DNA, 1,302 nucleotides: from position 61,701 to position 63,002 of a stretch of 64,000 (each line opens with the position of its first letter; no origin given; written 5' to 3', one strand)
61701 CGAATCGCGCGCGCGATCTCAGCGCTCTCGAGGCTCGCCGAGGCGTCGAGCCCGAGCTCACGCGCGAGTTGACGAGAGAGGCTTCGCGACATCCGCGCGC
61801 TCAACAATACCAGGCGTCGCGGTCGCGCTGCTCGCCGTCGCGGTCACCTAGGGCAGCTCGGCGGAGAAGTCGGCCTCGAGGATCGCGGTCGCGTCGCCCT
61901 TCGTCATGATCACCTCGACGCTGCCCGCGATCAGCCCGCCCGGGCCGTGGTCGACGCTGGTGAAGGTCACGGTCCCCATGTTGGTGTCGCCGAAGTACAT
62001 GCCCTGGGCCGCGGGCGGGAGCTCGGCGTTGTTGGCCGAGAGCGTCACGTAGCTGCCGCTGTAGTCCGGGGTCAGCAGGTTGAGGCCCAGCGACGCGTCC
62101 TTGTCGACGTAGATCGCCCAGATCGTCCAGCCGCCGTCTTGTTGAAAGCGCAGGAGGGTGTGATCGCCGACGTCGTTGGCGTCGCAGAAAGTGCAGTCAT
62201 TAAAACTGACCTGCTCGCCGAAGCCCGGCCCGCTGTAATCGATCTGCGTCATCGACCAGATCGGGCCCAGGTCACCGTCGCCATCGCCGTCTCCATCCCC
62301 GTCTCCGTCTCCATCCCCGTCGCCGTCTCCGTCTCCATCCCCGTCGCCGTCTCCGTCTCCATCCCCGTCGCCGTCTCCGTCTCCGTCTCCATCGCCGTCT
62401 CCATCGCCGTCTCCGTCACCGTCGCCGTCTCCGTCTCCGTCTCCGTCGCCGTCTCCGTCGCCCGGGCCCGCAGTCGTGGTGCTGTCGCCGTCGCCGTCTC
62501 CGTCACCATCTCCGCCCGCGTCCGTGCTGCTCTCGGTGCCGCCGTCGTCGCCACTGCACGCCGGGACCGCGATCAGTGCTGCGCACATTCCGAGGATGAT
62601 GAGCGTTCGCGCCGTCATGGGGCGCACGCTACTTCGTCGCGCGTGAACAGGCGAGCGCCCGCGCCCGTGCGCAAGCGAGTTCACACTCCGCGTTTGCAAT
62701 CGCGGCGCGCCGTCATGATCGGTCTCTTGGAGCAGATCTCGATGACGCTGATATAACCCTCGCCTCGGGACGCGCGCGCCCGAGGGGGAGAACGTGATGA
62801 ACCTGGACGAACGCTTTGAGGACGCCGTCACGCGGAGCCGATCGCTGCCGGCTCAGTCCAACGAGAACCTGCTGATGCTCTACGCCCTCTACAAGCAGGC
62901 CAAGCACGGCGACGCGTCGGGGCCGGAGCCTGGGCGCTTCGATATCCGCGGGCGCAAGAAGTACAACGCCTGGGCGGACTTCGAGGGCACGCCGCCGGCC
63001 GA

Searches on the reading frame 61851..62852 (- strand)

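Call 36: search_protein_families(library=pfam, proteins=[window:61851-62852:-], max_evalue=0.0001)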
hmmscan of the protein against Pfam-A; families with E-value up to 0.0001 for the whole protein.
window:61851-62852:- (334 aa): 1 family
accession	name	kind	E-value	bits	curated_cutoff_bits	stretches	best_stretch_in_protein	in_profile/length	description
PF22807.2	TrAA12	-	1.1e-05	24.4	30.9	0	144-194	384-434/463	TrAA12-like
